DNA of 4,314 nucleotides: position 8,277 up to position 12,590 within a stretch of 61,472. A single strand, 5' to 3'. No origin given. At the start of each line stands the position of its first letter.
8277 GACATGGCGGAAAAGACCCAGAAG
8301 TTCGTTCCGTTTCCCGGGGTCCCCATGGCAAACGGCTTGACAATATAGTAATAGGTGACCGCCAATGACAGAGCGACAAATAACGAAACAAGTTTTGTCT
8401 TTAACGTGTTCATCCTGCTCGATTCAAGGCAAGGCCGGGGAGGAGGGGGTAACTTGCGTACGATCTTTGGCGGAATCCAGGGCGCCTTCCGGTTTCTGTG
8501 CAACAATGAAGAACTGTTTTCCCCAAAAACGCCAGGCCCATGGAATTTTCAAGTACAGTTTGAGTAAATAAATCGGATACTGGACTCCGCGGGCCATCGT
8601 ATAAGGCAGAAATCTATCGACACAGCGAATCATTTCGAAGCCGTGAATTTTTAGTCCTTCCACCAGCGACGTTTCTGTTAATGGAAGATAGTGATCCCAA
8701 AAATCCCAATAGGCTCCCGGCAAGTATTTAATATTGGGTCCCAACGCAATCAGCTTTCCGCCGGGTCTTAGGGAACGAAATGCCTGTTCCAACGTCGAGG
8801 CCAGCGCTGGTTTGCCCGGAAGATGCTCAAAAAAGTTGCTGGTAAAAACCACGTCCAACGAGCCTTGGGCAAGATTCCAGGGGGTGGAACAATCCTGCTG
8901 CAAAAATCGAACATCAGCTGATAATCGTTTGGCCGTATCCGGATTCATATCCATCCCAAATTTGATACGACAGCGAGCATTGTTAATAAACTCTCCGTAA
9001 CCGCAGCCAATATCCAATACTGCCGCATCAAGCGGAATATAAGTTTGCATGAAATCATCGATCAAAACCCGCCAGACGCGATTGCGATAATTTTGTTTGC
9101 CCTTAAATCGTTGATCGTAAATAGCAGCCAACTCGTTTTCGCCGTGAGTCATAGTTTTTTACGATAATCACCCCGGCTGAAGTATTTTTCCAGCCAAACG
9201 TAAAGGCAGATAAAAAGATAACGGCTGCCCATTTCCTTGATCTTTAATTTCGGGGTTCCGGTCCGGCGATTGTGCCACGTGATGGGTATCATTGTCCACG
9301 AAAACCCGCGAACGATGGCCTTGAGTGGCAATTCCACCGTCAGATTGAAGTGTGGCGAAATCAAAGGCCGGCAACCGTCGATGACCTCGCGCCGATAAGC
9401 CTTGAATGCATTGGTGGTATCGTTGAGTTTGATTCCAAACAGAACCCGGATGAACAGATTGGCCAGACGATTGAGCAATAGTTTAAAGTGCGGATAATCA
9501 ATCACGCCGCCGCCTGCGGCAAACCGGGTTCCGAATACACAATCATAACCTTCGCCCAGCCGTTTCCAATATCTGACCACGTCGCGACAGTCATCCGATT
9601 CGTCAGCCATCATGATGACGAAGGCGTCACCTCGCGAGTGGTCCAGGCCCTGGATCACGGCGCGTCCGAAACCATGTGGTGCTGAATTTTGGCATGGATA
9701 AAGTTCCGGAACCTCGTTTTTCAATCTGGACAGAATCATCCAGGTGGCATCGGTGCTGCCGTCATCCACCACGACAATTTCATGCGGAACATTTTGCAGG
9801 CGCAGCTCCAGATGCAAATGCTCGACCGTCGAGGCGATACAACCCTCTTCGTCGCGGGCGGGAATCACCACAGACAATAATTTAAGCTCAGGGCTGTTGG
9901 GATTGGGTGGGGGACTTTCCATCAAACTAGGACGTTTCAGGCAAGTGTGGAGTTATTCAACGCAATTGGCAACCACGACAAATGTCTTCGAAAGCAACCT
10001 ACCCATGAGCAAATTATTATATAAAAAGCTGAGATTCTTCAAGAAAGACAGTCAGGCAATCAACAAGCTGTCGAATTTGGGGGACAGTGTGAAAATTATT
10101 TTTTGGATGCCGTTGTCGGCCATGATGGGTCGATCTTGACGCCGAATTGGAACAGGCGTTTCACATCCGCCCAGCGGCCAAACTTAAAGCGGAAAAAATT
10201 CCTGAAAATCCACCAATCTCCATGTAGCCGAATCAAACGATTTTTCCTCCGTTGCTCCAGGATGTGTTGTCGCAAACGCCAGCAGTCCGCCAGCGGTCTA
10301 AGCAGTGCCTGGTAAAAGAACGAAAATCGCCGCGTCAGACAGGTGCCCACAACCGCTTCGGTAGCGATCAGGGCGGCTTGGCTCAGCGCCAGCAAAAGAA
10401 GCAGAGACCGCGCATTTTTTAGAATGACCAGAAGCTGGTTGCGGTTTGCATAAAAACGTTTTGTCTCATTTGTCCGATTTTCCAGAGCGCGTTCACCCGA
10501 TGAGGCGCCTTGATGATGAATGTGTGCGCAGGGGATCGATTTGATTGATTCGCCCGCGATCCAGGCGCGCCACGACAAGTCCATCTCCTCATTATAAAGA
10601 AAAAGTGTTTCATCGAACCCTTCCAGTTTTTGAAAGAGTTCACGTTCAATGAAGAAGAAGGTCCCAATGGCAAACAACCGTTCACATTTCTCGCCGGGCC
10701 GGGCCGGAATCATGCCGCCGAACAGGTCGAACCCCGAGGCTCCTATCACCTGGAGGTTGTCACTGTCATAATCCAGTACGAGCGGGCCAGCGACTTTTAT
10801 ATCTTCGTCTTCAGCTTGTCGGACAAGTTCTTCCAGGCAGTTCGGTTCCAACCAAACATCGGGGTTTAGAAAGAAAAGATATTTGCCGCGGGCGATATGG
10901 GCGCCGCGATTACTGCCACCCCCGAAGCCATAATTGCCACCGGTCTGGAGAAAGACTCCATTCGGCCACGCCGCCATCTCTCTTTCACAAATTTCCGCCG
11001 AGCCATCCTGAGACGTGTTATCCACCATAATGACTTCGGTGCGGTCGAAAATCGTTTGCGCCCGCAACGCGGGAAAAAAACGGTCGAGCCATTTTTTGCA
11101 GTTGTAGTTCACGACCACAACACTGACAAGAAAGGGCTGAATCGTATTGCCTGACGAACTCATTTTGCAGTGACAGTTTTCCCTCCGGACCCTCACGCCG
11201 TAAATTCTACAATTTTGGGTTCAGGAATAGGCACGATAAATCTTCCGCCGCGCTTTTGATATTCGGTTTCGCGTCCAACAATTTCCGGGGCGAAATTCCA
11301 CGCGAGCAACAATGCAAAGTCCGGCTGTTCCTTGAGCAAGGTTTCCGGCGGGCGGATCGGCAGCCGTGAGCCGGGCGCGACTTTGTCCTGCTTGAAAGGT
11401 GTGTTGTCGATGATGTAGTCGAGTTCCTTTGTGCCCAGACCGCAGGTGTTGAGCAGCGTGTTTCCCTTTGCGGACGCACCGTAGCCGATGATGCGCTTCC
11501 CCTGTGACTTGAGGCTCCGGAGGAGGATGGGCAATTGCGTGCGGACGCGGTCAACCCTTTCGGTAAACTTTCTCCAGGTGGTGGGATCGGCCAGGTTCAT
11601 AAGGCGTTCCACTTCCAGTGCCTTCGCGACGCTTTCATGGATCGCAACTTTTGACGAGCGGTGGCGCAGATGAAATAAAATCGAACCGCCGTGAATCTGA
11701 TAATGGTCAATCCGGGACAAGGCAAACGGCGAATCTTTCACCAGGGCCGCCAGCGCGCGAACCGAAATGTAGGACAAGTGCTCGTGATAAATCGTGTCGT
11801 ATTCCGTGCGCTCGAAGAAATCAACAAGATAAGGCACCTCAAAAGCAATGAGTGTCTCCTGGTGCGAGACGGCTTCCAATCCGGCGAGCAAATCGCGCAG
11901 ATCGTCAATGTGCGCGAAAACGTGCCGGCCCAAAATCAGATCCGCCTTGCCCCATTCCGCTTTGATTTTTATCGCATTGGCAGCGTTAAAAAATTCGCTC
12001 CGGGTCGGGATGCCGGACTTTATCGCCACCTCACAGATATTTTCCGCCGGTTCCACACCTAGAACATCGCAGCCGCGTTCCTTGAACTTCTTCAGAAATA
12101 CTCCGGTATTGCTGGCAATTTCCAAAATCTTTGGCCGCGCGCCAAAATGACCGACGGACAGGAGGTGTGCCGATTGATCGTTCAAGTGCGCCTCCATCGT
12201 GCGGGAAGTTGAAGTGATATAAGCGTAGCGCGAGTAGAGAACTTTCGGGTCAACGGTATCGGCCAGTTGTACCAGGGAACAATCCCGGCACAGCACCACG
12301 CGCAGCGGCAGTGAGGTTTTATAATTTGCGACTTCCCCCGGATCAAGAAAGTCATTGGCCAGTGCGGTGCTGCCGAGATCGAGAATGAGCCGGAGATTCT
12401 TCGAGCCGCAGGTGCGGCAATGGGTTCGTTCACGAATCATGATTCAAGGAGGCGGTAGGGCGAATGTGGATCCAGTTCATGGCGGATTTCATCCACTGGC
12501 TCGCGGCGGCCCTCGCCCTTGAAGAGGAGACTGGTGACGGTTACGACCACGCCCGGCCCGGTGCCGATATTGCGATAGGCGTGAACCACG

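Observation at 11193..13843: C-methyltransferase + RmlC-like + RmlD-like operon without RmlA/RmlB inside a GDP-heptose locus: candidate route to a branched-chain (C-methyl) heptose or deoxy sugar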

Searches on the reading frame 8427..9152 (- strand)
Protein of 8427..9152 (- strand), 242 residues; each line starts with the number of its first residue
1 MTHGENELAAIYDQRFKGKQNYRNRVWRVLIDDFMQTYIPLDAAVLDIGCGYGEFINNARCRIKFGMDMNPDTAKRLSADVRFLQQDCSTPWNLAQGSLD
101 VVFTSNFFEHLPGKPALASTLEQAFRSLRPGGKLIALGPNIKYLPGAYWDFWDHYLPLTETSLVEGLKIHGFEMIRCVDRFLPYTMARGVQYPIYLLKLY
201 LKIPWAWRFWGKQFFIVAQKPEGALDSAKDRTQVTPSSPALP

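Call 6: search_protein_families(library=pfam, proteins=[window:8427-9152:-], max_evalue=0.001)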
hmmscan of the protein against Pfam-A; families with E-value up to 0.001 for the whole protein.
window:8427-9152:- (242 aa): 5 families
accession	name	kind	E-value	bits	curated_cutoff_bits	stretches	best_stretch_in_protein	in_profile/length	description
PF08241.18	Methyltransf_11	-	1e-11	45.7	21.2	1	46-135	1-94/95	Methyltransferase domain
PF13489.12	Methyltransf_23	-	3.1e-11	43.7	27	1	22-173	4-160/164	Methyltransferase domain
PF13649.12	Methyltransf_25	-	1.6e-10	41.9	27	1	45-132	1-97/97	Methyltransferase domain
PF08242.18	Methyltransf_12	-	2.9e-09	38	30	1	46-134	1-98/98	Methyltransferase domain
PF13847.12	Methyltransf_31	-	2.2e-07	31.1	27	1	44-140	6-113/145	Methyltransferase domain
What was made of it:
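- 8424..9152 (-): Class I SAM methyltransferase. PF08241 and PF13489 (call 6).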

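Call 49: search_protein_families(library=ncbifam, proteins=[window:8427-9152:-], max_evalue=0.0001)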
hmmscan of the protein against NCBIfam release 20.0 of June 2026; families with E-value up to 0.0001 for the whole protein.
window:8427-9152:- (242 aa): 2 families
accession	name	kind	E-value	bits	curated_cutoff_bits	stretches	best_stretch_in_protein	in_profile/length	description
NF045667.1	MTase_DVU1556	equivalog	1.7e-07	30.9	155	1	40-135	21-118/213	DVU_1556 family methyltransferase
NF043040.1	corrin_prot_MT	hypoth_equivalog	9.7e-07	28.4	180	1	34-136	34-147/216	corrinoid protein-associated methyltransferase CpaM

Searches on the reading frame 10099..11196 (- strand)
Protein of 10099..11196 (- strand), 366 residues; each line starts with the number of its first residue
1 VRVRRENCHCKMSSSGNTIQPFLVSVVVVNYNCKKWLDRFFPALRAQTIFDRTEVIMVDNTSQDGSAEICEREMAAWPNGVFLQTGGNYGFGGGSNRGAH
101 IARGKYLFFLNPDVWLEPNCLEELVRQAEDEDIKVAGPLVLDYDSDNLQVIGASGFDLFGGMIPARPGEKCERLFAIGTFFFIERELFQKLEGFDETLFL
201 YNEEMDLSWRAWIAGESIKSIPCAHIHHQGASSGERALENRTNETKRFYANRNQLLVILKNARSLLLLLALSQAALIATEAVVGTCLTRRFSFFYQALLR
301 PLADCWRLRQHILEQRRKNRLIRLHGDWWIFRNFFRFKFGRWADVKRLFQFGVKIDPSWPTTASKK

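Call 6: search_protein_families(library=pfam, proteins=[window:10099-11196:-], max_evalue=0.001)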
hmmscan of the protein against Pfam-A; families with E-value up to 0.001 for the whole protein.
window:10099-11196:- (366 aa): 4 families
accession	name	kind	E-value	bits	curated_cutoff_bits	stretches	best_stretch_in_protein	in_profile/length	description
PF00535.33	Glycos_transf_2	-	5.4e-26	92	23.3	1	25-191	1-167/168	Glycosyl transferase family 2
PF13641.12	Glyco_tranf_2_3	-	3.2e-11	44.1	27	1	24-242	3-221/230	Glycosyltransferase like family 2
PF10111.15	Glyco_tranf_2_2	-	3.6e-06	27.1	27.3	1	44-209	19-197/276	Glycosyltransferase like family 2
PF13632.12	Glyco_trans_2_3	-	2e-05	24.9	27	1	109-251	4-142/198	Glycosyl transferase family group 2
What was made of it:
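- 10096..11196 (-): GT2 glycosyltransferase, translationally coupled to the C-MT (4-nt overlap if the GTG start is used); candidate transferase for the C-methyl sugar. PF00535 92 bits (call 6).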

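Call 49: search_protein_families(library=ncbifam, proteins=[window:10099-11163:-], max_evalue=0.0001)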
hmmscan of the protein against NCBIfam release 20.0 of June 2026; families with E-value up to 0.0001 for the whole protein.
window:10099-11163:- (355 aa): 13 families
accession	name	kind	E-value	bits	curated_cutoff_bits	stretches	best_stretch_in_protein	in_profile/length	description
TIGR03965.1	mycofact_glyco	equivalog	9.5e-18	64.3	280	1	13-275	76-331/467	mycofactocin biosynthesis glycosyltransferase MftF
NF007482.0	PRK10073.1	equivalog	2.4e-15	56.4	423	1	12-125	7-118/334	glycosyltransferase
NF041875.1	EPS_EpsD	equivalog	9.8e-13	48.2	370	1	13-217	1-206/325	exopolysaccharide biosynthesis glycosyltransferase EpsD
TIGR04283.1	glyco_like_mftF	equivalog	2.3e-12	47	182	1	13-200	1-169/221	TIGR04283 family arsenosugar biosynthesis glycosyltransferase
TIGR01556.1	rhamnosyltran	subfamily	5.6e-11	42.1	200.55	1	38-271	18-260/281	rhamnosyltransferase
NF050050.1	ProtGlycPglI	equivalog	2.8e-08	33.5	500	1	13-134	4-125/306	GalNAc(5)-diNAcBac-PP-undecaprenol beta-1,3-glucosyltransferase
NF041394.1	GtaseAglG_Halo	equivalog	6.7e-08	32.2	440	1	13-187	3-178/304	glucosyl-dolichyl phosphate glucuronosyltransferase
TIGR03937.1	PgaC_IcaA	equivalog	7.2e-08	31.8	422.3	1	12-204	46-237/407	poly-beta-1,6-N-acetyl-D-glucosamine synthase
NF047683.1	TeichurnBiosyTuaG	equivalog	3.9e-07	30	400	1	12-115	7-109/252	teichuronic acid biosynthesis protein TuaG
NF038302.1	EPS_HpsE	equivalog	1.4e-06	27.5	300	1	13-113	3-107/307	hormogonium polysaccharide biosynthesis glycosyltransferase HpsE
NF053739.1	GlytfEpsEBac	equivalog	2.8e-05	23.3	450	1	13-185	3-169/265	glycosyltransferase EpsE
TIGR04009.1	wcaE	equivalog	4.5e-05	22.9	369.2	1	12-136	2-127/248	colanic acid biosynthesis glycosyltransferase WcaE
NF050113.1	gal_furan_GlfT1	equivalog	6.7e-05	22.3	330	0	14-251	2-247/290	galactofuranosyltransferase GlfT1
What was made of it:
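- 10096..11196 (-): Weak hit to the rhamnosyltransferase subfamily TIGR01556, 42 bits, far below its cut-off (call 49).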

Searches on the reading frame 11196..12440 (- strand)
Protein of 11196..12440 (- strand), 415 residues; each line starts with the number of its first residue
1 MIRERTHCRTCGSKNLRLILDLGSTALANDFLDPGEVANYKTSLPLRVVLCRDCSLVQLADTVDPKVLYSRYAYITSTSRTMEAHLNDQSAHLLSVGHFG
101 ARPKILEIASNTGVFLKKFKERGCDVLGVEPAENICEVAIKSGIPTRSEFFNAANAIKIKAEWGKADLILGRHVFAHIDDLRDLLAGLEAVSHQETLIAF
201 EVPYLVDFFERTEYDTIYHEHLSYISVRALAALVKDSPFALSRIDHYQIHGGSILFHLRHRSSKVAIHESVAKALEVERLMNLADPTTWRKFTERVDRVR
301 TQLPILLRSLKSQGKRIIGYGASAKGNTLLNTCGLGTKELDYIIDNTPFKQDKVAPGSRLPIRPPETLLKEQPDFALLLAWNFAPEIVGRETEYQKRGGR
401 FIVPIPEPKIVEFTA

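Call 4: search_protein_families(library=pfam, proteins=[window:11196-12440:-], max_evalue=0.01)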
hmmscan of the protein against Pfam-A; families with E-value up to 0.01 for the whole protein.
window:11196-12440:- (415 aa): 6 families
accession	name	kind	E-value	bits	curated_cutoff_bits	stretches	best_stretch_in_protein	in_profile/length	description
PF08484.17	Methyltransf_14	-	9.5e-54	182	23.5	1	249-406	2-160/160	C-methyltransferase C-terminal domain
PF08421.16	Methyltransf_13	-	4e-20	72.2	31.3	1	8-69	1-62/62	Putative zinc binding domain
PF13489.12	Methyltransf_23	-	8.3e-14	52.1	27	1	99-239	20-159/164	Methyltransferase domain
PF08241.18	Methyltransf_11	-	9.4e-06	26.6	21.2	1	106-191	1-86/95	Methyltransferase domain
PF08242.18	Methyltransf_12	-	1.4e-05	26.2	30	1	106-189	1-89/98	Methyltransferase domain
PF13649.12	Methyltransf_25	-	0.00015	22.8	27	1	105-189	1-90/97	Methyltransferase domain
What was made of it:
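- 11193..12440 (-): NDP-4-keto-hexose C-methyltransferase (TylCIII/MtmC/TcaB9 family), 415 aa. Pfam PF08421 + PF13489 + PF08484 (call 4).
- On NDP-hexose C-methyltransferase (TylCIII/TcaB9/MtmC; Pfam PF08421+PF08484): PF08421 72 bits (call 4). PF13489 52 bits and PF08484 182 bits, covering profile positions 2-160 of 160 (call 4).
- Checked: 415-aa protein: Pfam Methyltransf_13 Zn domain (72 bits), Methyltransf_23 (52 bits) and the C-methyltransferase C-terminal domain PF08484 (182 bits) (call 4).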

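Call 5: search_protein_families(library=ncbifam, proteins=[window:11196-12440:-], max_evalue=0.01)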
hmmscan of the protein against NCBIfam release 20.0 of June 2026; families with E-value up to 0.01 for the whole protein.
window:11196-12440:- (415 aa): 2 families
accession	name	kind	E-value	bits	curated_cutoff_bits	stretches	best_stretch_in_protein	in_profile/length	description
TIGR01358.1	DAHP_synth_II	equivalog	0.0013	17.4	614.7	1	297-346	320-369/443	class II 3-deoxy-7-phosphoheptulonate synthase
TIGR02072.1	BioC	equivalog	0.0057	16.5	184.95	1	102-246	35-178/244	malonyl-ACP O-methyltransferase BioC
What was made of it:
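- Checked: It has no NCBIfam hit (calls 4, 5).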

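Call 10: search_solved_structures(query=window:11196-12440:-, max_evalue=0.001, show_alignments=1)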
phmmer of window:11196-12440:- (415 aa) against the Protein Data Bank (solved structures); distinct sequences matched with E-value up to 0.001: 10.
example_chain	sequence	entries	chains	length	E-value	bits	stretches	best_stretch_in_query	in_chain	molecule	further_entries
4rv9_A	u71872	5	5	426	7.5e-103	347.7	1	3-411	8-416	D-mycarose 3-C-methyltransferase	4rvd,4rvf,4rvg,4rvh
5t64_A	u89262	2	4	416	6.4e-80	272.2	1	7-410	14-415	Sugar 3-C-methyl transferase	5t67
5t6b_A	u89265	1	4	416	8.5e-78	265.2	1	7-409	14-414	Sugar 3-C-methyl transferase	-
3ndi_A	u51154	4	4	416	1.1e-73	251.6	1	5-409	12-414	Methyltransferase | TcaB9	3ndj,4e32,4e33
4e2y_A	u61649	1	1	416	2.9e-73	250.3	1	5-409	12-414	TcaB9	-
4e31_A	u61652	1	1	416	3.6e-73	250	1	5-409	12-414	TcaB9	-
4e2x_A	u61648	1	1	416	4e-73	249.8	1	5-409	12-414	TcaB9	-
4e2z_A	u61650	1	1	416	1e-72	248.4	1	5-409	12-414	TcaB9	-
4e2w_A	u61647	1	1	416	1e-72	248.4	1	5-409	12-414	TcaB9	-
4e30_A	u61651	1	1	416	2.7e-72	247.1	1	5-409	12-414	TcaB9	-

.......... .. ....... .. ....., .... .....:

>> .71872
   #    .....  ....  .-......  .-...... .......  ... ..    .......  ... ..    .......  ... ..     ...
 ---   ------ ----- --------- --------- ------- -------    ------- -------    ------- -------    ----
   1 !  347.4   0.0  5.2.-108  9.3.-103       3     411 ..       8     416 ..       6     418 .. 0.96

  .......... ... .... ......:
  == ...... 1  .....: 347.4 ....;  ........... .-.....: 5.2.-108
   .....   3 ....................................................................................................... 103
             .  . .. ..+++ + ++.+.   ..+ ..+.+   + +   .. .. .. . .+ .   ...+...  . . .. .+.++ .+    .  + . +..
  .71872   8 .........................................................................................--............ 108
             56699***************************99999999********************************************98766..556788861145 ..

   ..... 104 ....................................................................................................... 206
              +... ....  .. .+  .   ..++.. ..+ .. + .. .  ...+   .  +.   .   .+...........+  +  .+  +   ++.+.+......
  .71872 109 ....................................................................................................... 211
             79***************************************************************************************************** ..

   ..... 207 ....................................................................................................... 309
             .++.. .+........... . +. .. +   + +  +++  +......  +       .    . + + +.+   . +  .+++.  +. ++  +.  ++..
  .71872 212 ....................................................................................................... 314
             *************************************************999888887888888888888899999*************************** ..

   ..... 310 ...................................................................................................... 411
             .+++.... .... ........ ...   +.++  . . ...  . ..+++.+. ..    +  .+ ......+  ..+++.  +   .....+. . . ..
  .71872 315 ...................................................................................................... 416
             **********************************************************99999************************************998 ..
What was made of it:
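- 11193..12440 (-): PDB: MtmC 4rv9 E=7.5e-103 over residues 3-411, KijD1 6e-80, TcaB9 1e-73 (call 10).
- Closest known: dTDP-L-mycarose and L-nogalose branch pathways of actinomycetes. Same: The C-MT matches MtmC over its full length at E=7.5e-103 (call 10).
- The C-MT is a full-length match to three structurally characterised dTDP-sugar 3-C-methyltransferases (call 10). All three structurally characterised relatives that match at E<1e-70 are C3-methyltransferases (call 10).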
